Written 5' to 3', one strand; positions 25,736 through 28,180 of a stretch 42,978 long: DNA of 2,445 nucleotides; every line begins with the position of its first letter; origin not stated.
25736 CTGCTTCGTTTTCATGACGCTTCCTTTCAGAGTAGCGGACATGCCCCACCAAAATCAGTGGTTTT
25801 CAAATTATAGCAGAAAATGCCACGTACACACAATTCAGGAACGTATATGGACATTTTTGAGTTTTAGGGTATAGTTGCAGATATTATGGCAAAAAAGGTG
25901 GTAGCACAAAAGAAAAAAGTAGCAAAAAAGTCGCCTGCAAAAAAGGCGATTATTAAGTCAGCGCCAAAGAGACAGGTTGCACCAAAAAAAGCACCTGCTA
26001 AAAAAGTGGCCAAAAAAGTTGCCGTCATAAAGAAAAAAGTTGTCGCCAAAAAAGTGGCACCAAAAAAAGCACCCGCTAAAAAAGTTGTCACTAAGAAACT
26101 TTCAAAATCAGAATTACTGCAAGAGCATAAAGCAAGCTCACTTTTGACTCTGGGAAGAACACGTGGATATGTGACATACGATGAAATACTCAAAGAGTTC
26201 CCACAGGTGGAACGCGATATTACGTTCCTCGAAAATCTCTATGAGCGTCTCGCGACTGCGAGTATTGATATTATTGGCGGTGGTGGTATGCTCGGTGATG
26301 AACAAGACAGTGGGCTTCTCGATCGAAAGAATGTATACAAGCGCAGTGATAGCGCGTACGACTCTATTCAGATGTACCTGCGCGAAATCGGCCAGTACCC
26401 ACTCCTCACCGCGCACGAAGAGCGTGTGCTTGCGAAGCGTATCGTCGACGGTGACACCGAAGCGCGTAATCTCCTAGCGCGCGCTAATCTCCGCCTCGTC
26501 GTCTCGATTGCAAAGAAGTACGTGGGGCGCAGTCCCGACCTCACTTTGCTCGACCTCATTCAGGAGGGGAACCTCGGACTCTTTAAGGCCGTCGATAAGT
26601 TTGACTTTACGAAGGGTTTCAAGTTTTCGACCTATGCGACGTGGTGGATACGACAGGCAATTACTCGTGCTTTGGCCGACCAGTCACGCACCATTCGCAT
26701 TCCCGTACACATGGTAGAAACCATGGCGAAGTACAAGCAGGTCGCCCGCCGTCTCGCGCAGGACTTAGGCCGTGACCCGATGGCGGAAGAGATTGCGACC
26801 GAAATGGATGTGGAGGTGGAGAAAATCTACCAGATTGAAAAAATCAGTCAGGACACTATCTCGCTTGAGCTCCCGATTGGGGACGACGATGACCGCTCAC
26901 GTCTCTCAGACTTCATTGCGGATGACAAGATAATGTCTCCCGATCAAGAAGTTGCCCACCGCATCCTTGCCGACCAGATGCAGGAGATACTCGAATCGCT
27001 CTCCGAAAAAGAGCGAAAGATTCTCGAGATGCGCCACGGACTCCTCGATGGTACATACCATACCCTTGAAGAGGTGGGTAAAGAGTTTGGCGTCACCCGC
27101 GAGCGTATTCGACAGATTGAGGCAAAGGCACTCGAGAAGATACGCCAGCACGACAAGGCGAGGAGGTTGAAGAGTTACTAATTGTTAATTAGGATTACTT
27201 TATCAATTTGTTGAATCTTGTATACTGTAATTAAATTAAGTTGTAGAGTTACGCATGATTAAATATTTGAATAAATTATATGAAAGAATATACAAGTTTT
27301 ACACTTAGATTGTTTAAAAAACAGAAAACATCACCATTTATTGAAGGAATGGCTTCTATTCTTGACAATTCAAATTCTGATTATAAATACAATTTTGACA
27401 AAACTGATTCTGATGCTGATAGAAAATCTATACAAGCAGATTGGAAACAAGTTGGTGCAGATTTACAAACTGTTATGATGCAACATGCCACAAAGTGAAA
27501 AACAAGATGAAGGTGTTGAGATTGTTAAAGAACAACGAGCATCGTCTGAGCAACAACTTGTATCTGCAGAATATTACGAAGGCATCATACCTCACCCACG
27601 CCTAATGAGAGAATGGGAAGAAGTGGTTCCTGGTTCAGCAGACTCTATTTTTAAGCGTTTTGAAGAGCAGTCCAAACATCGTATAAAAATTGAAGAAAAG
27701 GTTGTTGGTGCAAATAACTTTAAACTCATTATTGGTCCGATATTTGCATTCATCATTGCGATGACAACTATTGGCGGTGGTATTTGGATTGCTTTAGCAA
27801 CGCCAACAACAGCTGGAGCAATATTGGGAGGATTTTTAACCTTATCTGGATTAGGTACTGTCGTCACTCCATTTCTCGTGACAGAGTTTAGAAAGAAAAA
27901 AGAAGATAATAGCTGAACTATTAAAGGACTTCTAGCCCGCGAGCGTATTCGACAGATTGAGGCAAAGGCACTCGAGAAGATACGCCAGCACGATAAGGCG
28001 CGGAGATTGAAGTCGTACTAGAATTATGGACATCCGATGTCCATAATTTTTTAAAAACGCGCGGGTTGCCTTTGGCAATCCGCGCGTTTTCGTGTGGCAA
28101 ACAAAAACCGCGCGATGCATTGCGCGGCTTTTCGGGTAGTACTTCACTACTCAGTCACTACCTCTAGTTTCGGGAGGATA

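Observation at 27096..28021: AT-rich 754-bp insertion in the 3' end of rpoD, bracketed by 86-bp direct repeats that differ only at synonymous sites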

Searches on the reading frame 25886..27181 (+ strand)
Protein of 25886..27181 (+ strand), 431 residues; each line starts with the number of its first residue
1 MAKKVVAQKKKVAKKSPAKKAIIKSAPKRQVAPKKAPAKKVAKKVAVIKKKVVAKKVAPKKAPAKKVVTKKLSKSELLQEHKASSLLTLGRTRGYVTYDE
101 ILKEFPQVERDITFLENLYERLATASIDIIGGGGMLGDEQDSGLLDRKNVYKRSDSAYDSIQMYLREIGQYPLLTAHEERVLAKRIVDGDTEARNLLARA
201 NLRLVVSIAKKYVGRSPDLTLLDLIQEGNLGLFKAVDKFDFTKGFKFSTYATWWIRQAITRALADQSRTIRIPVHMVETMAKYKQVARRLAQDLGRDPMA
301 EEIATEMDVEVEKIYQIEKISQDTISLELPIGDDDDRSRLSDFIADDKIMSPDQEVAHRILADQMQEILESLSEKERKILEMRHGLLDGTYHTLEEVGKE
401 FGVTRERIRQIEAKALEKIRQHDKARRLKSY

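Call 7: search_protein_families(library=pfam, proteins=[window:25886-27181:+], max_evalue=0.1)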
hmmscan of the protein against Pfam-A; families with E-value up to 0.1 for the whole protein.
window:25886-27181:+ (431 aa): 8 families
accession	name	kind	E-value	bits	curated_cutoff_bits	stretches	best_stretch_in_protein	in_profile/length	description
PF04542.20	Sigma70_r2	-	5.9e-22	77.7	24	1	197-269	1-71/71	Sigma-70 region 2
PF04539.22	Sigma70_r3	-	1.9e-20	73.2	25.3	1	278-354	1-76/78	Sigma-70 region 3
PF04545.22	Sigma70_r4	-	1.2e-17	63.5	24.1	1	369-421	2-50/50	Sigma-70, region 4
PF00140.25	Sigma70_r1_2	-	1.2e-15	57.6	22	1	159-191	1-33/34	Sigma-70 factor, region 1.2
PF03979.19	Sigma70_r1_1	-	4.1e-08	33.5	22.5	1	80-134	4-58/81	Sigma-70 factor, region 1.1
PF07382.16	HC2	-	0.0003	21.4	40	1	2-73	76-146/194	Histone H1-like nucleoprotein HC2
PF16509.11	KORA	-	0.025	15.2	26.7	0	365-425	6-64/84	TrfB plasmid transcriptional repressor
PF20115.4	DUF6505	-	0.039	13.9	23.9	0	36-105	71-138/159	Family of unknown function (DUF6505)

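Call 11: find_encoding_contigs(protein=window:25886-27181:+, flank=6000, max_places=10)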
Protein window:25886-27181:+ (431 aa): no gene with exactly this product is on record in the collection.

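Call 43: find_homologous_proteins(query=window:25886-27181:+, max_evalue=1e-150)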
Query window:25886-27181:+ (431 aa): 6968 proteins with E <= 1e-150 among 8000 candidates; the best 120 are listed.
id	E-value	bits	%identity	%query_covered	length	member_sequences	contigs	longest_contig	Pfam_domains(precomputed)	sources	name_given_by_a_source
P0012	5.4e-270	913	100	100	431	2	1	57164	PF04545.23,PF00140.26,PF03979.20,PF04542.21,PF04539.23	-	-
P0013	1.1e-265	899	98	100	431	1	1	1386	PF04545.23,PF00140.26,PF03979.20,PF04542.21,PF04539.23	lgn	-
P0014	8.4e-241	817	88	97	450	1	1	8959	PF04545.23,PF00140.26,PF03979.20,PF04542.21,PF04539.23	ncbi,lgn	-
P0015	1.0e-237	807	90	87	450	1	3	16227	PF04545.23,PF00140.26,PF03979.20,PF04542.21,PF04539.23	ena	-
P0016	7.5e-237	804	94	84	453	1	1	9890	PF04545.23,PF00140.26,PF03979.20,PF04542.21,PF04539.23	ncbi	-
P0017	7.4e-236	800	94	84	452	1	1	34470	PF04545.23,PF00140.26,PF03979.20,PF04542.21,PF04539.23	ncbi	-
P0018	4.3e-232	788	91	87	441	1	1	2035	PF04545.23,PF00140.26,PF03979.20,PF04542.21,PF04539.23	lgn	-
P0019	9.8e-231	784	81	100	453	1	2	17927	PF04545.23,PF00140.26,PF03979.20,PF04542.21,PF04539.23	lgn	-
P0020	1.7e-230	783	93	87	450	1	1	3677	PF04545.23,PF00140.26,PF03979.20,PF07382.17,PF04542.21,PF04539.23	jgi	jgi:RNA polymerase primary sigma factor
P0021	1.8e-230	783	87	95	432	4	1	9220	PF04545.23,PF00140.26,PF03979.20,PF04542.21,PF04539.23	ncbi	-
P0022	8.2e-230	781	93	84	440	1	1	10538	PF04545.23,PF00140.26,PF03979.20,PF04542.21,PF04539.23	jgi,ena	-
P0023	1.4e-228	777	85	95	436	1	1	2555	PF04545.23,PF00140.26,PF03979.20,PF04542.21,PF04539.23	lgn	-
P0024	2.4e-228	776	81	100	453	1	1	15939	PF04545.23,PF00140.26,PF03979.20,PF04542.21,PF04539.23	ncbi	-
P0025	3.9e-228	775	84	100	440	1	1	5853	PF04545.23,PF00140.26,PF03979.20,PF04542.21,PF04539.23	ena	-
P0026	5.1e-228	775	90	89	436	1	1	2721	PF04545.23,PF00140.26,PF03979.20,PF04542.21,PF04539.23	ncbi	-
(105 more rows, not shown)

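Call 44: find_encoding_contigs(protein=P0013, flank=5000, max_places=5)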
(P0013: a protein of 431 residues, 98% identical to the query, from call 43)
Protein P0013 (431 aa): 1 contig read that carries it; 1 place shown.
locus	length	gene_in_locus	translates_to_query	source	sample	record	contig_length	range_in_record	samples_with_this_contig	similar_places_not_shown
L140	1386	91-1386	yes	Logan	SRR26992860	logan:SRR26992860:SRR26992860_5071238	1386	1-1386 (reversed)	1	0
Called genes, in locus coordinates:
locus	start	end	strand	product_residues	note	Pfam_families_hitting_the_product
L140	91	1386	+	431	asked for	PF03979:Sigma70_r1_1, PF00140:Sigma70_r1_2, PF04542:Sigma70_r2, PF04539:Sigma70_r3, PF04545:Sigma70_r4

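Call 45: find_encoding_contigs(protein=P0015, flank=5000, max_places=5)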
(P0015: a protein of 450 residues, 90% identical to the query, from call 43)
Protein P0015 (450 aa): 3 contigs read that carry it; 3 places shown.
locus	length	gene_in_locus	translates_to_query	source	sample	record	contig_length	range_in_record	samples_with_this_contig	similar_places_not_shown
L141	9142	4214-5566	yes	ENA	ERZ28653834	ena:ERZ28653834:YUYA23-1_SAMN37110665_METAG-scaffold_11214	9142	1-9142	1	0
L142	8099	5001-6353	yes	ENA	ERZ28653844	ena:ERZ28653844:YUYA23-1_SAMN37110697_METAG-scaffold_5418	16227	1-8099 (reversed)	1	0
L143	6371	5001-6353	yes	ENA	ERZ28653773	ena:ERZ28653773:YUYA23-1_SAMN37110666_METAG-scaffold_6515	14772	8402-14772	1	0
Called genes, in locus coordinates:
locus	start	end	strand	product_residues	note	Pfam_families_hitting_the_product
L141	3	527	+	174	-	?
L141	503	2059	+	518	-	-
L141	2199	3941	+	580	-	PF01807:Zn_ribbon_DnaG, PF08275:DNAG_N, PF01751:Toprim (weak), PF13155:Toprim_2, PF13662:Toprim_4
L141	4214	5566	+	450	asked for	PF03979:Sigma70_r1_1 (weak), PF00140:Sigma70_r1_2, PF04542:Sigma70_r2, PF04539:Sigma70_r3, PF04545:Sigma70_r4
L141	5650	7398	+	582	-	PF00916:Sulfate_transp, PF01740:STAS (faint)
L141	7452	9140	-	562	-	?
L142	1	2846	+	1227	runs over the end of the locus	-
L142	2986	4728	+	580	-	PF01807:Zn_ribbon_DnaG, PF08275:DNAG_N, PF01751:Toprim (weak), PF13155:Toprim_2, PF13662:Toprim_4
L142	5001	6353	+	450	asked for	PF03979:Sigma70_r1_1 (weak), PF00140:Sigma70_r1_2, PF04542:Sigma70_r2, PF04539:Sigma70_r3, PF04545:Sigma70_r4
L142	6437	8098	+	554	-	?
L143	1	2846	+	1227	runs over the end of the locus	-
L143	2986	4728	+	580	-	PF01807:Zn_ribbon_DnaG, PF08275:DNAG_N, PF01751:Toprim (weak), PF13155:Toprim_2, PF13662:Toprim_4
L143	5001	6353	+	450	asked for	PF03979:Sigma70_r1_1 (weak), PF00140:Sigma70_r1_2, PF04542:Sigma70_r2, PF04539:Sigma70_r3, PF04545:Sigma70_r4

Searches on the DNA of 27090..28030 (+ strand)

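Call 77: search_dna_similar(query=window:27090-28030:+, collection=phages, mode=distant, max_rows=10)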
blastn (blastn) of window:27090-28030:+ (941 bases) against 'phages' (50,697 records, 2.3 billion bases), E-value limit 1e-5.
No match.

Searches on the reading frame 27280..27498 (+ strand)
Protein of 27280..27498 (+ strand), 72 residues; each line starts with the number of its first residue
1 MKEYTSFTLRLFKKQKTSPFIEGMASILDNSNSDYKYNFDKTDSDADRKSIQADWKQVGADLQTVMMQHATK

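Call 7: search_protein_families(library=pfam, proteins=[window:27280-27498:+], max_evalue=0.1)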
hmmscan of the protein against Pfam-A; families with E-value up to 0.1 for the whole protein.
window:27280-27498:+ (72 aa): 0 families

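Call 8: search_protein_families(library=phrogs, proteins=[window:27280-27498:+], max_evalue=0.1)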
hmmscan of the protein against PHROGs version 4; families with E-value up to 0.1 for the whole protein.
window:27280-27498:+ (72 aa): 1 family
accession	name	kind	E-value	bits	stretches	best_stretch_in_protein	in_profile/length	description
phrog_26284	-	unknown function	0.007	17.5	1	17-64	5-50/65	-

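Call 38: find_encoding_contigs(protein=window:27280-27498:+, flank=10000, max_places=10)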
Protein window:27280-27498:+ (72 aa): 3 contigs read that carry it; 3 places shown.
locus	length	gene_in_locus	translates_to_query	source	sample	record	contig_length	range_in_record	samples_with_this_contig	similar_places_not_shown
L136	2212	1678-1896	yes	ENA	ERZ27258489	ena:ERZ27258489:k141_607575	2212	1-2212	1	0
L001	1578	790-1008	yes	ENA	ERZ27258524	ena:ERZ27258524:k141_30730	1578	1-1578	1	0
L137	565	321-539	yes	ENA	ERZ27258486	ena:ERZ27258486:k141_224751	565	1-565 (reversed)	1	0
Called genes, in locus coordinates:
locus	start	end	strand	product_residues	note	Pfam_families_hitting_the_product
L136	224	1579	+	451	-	PF03979:Sigma70_r1_1, PF00140:Sigma70_r1_2, PF04542:Sigma70_r2, PF04539:Sigma70_r3, PF04545:Sigma70_r4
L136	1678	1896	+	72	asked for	-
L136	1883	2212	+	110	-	?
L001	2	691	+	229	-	?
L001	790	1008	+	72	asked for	-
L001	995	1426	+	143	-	PF10097:DUF2335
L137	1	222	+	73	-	?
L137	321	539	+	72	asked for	-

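Call 61: search_protein_families(library=ncbifam, proteins=[window:27280-27498:+], max_evalue=0.1)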
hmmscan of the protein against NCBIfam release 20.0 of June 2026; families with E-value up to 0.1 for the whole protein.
window:27280-27498:+ (72 aa): 0 families

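Call 62: search_protein_families(library=padloc, proteins=[window:27280-27498:+], max_evalue=0.1)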
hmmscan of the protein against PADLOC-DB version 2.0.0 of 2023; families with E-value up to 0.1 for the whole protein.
window:27280-27498:+ (72 aa): 0 families

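Call 64: find_homologous_proteins(query=window:27280-27498:+, max_evalue=0.01)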
Query window:27280-27498:+ (72 aa): 2 proteins with E <= 0.01 among 2 candidates.
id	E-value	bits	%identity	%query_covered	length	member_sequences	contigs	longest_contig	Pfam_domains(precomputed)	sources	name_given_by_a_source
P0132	7.6e-40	150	99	100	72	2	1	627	-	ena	-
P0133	1.3e-26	109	69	100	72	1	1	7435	-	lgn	-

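Call 65: find_encoding_contigs(protein=P0132, flank=3000, max_places=10)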
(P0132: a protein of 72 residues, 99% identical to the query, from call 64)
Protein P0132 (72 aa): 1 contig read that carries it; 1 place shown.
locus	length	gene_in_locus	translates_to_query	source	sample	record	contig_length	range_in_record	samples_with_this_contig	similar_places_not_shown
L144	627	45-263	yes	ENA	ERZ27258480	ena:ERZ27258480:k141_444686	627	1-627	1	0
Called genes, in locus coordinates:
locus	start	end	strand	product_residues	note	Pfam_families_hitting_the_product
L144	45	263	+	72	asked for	-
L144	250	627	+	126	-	?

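Call 85: predict_structure(alignment_id=A4)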
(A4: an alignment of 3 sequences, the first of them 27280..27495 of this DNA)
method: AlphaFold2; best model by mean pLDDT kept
length: 72 residues; sequences in the alignment: 3
mean_pLDDT: 54.3   pTM: 0.37
mean pLDDT of the five models: 54.3, 48.1, 47.0, 46.9, 46.5
residues with pLDDT >= 90: 0; 70-90: 0; 50-70: 48; < 50: 24
segments of 3 or more residues with pLDDT < 50: 1-16, 32-35
pLDDT, mean of each block of 10 residues (from residue 1): 41 48 55 50 60 65 63 44
secondary structure, 60 per line:
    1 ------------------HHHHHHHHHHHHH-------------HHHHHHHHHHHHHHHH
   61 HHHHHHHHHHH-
elements in order: H19-31 H45-71
